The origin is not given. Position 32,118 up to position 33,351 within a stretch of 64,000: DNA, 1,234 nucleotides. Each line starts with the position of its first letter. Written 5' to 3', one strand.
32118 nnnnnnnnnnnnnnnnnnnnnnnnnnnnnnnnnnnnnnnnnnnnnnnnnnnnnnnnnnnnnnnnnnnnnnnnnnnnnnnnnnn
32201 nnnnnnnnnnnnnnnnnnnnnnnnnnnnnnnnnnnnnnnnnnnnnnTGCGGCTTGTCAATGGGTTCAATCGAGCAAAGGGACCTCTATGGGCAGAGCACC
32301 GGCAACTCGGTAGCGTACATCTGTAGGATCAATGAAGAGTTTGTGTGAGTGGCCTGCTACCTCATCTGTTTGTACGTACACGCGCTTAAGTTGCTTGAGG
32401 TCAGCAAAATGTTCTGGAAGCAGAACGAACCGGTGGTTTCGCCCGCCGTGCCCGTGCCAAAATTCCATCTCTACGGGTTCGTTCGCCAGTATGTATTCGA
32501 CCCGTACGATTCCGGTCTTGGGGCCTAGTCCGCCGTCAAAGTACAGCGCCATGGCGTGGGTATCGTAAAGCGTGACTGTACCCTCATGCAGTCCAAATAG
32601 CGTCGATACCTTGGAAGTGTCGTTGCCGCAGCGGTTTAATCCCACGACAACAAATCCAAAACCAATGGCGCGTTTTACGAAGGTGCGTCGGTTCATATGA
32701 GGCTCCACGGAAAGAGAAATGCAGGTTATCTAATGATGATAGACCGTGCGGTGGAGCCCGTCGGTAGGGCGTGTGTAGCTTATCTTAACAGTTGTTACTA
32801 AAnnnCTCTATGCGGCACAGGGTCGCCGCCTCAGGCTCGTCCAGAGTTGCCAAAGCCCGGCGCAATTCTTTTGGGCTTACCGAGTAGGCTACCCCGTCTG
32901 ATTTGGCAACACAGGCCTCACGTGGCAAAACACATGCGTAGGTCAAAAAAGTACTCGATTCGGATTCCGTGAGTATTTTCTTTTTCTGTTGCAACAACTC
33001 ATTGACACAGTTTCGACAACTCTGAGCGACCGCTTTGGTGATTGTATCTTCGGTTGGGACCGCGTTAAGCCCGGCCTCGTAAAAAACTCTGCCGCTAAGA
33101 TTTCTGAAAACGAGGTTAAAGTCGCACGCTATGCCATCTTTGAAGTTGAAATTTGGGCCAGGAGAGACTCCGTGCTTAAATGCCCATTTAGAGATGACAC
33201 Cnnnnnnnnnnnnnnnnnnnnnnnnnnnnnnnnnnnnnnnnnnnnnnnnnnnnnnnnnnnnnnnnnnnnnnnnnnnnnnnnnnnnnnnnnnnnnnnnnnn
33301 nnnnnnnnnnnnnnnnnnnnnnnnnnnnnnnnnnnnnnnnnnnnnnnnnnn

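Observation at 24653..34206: Inverted pair of paralogous secreted CXXCH proteins enclosing a 6.7-kb transporter/sensor cassette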

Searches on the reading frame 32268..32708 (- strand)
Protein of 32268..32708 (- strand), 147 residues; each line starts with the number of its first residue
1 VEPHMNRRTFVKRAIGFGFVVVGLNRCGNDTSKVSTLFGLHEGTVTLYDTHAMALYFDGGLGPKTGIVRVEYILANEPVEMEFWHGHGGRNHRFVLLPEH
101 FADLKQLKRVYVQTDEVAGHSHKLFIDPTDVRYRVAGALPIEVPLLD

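Call 4: search_protein_families(library=pfam, proteins=[window:32268-32708:-], max_evalue=0.1)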
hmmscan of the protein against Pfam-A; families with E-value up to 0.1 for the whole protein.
window:32268-32708:- (147 aa): 1 family
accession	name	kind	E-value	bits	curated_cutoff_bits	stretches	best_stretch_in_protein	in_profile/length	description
PF10590.14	PNP_phzG_C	-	0.048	14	27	1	78-92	8-22/42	Pyridoxine 5'-phosphate oxidase C-terminal dimerisation region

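Call 6: search_protein_families(library=ncbifam, proteins=[window:32268-32708:-], max_evalue=0.1)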
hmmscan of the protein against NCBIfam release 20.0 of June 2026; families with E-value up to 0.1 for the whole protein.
window:32268-32708:- (147 aa): 0 families

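Call 47: search_solved_structures(query=window:32268-32708:-, max_evalue=10, show_alignments=2)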
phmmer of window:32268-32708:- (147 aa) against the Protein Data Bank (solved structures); distinct sequences matched with E-value up to 10: 2.
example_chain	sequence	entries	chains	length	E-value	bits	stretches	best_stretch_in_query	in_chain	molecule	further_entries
4u06_A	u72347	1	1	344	0.018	18.6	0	91-117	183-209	LIC10831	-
6ac6_A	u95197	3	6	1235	0.35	14.5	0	7-52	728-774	Mycobacterium smegmatis Mfd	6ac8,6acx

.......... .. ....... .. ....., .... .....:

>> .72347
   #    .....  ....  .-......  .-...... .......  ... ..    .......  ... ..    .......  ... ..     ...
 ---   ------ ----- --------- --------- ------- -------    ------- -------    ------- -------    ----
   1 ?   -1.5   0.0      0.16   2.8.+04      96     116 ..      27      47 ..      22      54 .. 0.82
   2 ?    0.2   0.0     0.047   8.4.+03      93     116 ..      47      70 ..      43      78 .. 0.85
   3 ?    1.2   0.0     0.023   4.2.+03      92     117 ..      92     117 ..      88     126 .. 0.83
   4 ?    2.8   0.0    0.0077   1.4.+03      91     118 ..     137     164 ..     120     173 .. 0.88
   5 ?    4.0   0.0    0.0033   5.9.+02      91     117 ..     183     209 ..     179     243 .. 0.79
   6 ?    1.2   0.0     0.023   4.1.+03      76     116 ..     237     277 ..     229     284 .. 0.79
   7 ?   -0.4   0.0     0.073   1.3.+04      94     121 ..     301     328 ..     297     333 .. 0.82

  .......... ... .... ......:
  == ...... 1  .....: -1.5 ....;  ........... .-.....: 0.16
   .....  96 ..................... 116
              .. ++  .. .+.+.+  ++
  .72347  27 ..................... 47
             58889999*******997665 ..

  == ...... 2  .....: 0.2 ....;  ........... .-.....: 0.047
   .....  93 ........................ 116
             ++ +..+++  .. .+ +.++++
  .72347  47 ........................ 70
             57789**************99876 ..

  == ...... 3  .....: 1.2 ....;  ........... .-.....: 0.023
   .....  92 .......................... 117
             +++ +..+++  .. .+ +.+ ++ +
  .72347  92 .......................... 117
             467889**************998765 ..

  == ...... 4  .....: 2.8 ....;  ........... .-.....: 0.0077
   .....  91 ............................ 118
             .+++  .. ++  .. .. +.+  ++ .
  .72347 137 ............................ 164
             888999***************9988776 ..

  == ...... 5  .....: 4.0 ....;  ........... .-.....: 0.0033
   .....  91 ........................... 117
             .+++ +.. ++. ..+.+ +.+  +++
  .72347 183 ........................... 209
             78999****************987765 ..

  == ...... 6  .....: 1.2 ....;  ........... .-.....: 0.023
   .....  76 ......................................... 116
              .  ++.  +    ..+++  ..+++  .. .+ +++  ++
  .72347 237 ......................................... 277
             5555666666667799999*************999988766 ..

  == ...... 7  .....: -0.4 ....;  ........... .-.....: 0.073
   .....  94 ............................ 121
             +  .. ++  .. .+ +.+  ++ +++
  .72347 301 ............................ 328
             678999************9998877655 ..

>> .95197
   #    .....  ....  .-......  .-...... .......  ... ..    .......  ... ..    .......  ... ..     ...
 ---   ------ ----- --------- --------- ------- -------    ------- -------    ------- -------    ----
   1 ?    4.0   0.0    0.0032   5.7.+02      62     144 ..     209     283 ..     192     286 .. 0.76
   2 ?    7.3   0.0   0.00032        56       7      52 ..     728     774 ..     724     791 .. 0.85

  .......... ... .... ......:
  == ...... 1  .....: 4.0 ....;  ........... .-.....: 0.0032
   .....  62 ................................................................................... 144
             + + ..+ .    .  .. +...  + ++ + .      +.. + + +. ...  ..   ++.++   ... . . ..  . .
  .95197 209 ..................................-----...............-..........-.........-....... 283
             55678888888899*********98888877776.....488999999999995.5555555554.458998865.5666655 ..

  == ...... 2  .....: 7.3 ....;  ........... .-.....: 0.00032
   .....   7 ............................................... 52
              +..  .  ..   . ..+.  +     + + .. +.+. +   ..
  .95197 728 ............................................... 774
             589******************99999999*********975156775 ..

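Call 58: find_homologous_proteins(query=window:32268-32708:-, max_evalue=0.001)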
Query window:32268-32708:- (147 aa): 39 proteins with E <= 0.001 among 52 candidates.
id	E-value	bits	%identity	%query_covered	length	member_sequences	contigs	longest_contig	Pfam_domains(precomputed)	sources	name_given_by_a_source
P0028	4.6e-50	188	61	96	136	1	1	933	-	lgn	-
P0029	1.1e-48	183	59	96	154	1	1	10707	-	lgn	-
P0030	3.0e-48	182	61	96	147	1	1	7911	-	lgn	-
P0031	3.4e-48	182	59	96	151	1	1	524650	-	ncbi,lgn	-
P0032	1.1e-45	174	57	86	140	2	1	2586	-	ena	-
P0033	1.4e-45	173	59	95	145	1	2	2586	-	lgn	-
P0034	1.4e-45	173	56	99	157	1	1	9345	-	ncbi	-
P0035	2.2e-45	173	54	96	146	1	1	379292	-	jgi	-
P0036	4.2e-45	172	56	97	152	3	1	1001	-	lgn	-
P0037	2.9e-44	169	52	96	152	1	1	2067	-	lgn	-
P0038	9.3e-44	167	56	100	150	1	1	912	-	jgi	-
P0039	1.7e-43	166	61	84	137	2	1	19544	-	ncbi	-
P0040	4.5e-43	165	54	97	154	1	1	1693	-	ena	-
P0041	9.6e-43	164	55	97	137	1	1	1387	-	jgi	jgi:hypothetical protein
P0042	1.2e-42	164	55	96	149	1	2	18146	-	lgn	-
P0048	2.5e-41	159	57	84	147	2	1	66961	-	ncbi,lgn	-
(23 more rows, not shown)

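Call 59: find_encoding_contigs(protein=P0031, flank=6000, max_places=1)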
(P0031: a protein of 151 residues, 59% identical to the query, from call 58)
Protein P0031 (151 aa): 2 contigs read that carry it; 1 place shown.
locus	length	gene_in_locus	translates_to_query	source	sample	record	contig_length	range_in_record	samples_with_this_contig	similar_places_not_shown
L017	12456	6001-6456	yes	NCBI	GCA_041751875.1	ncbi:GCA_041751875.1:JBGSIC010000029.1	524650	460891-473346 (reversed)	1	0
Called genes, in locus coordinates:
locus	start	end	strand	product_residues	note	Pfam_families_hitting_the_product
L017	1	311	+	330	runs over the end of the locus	-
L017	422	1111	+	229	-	PF17836:PglD_N, PF25087:GMPPB_C (faint), PF00132:Hexapep (weak)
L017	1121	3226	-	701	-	PF05231:MASE1, PF00989:PAS, PF08448:PAS_4, PF13426:PAS_9, PF08447:PAS_3 (weak), PF00512:HisKA, PF02518:HATPase_c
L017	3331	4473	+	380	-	PF13489:Methyltransf_23 (weak), PF08242:Methyltransf_12, PF13649:Methyltransf_25 (weak)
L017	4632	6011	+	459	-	-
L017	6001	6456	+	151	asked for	-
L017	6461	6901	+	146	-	-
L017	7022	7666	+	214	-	PF02777:Sod_Fe_C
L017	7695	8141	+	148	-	-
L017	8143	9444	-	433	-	-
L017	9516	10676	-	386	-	-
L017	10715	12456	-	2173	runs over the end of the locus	-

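Call 60: find_encoding_contigs(protein=P0035, flank=6000, max_places=1)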
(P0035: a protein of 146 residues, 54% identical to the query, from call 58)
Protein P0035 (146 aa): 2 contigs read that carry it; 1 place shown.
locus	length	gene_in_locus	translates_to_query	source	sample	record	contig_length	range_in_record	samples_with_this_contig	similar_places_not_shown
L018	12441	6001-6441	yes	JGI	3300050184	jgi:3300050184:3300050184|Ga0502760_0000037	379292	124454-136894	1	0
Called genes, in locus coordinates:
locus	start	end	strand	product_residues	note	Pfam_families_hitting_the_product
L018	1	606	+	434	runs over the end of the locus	PF01946:Thi4 (weak), PF00890:FAD_binding_2 (weak), PF01266:DAO (weak), PF01593:Amino_oxidase, PF03486:HI0933_like (weak), PF13450:NAD_binding_8, PF01593:Amino_oxidase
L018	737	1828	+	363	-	PF01073:3Beta_HSD, PF01370:Epimerase, PF02719:Polysacc_synt_2 (faint), PF16363:GDP_Man_Dehyd, PF07993:NAD_binding_4, PF01370:Epimerase, PF04321:RmlD_sub_bind (weak), PF16363:GDP_Man_Dehyd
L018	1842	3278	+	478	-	PF03062:MBOAT, PF13813:MBOAT_2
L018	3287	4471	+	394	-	PF16822:ALGX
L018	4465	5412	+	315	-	PF00535:Glycos_transf_2, PF10111:Glyco_tranf_2_2, PF13641:Glyco_tranf_2_3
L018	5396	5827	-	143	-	PF08570:DUF1761 (weak)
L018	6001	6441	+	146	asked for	-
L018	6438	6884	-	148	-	-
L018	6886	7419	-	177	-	-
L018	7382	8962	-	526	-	-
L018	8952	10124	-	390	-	PF07075:NamZ_N, PF20732:NamZ_C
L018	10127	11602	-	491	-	PF02113:Peptidase_S13, PF13354:Beta-lactamase2 (faint), PF00768:Peptidase_S11 (faint)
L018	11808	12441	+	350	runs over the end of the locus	PF00072:Response_reg, PF00990:GGDEF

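Call 61: find_encoding_contigs(protein=P0048, flank=6000, max_places=1)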
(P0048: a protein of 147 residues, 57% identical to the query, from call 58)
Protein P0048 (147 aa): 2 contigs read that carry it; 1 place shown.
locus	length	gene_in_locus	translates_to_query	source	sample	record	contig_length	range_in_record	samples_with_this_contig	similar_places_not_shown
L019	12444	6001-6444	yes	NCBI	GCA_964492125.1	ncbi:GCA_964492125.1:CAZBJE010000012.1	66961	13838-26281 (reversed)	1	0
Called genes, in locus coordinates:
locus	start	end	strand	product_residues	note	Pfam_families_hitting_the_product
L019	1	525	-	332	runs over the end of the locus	-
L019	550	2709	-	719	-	PF13614:AAA_31 (faint)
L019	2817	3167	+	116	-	PF00472:RF-1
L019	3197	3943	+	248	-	-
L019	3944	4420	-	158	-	-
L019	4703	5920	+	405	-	PF02899:Phage_int_SAM_1, PF00589:Phage_integrase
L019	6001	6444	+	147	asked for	-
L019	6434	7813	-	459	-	PF00246:Peptidase_M14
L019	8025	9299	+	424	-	PF00149:Metallophos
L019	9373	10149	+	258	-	PF18626:Gln_deamidase_2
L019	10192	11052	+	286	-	-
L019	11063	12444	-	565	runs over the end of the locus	-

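Call 71: search_protein_families(library=pfam, proteins=[L017:4632-6008:+, L017:6461-6898:+], max_evalue=1)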
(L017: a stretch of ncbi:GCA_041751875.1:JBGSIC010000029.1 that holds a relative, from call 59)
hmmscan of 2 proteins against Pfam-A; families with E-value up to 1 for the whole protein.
L017:4632-6008:+ (459 aa): 0 families

L017:6461-6898:+ (146 aa): 1 family
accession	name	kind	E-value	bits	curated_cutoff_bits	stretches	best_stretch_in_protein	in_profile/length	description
PF13442.11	Cytochrome_CBB3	-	0.097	13.4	27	1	37-102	11-60/68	Cytochrome C oxidase, cbb3-type, subunit III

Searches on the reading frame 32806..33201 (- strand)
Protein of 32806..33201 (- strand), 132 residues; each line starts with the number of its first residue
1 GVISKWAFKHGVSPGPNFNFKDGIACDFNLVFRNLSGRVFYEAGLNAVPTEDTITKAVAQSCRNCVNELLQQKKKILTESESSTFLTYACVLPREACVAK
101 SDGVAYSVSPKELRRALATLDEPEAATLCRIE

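Call 55: search_protein_families(library=pfam, proteins=[window:32806-33201:-], max_evalue=10)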
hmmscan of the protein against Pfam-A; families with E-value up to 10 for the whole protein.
seq(132 aa): 0 families
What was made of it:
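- Tried and rejected: Beta-domain and C-terminal-domain consensus or sequence against Pfam: nothing (call 55).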
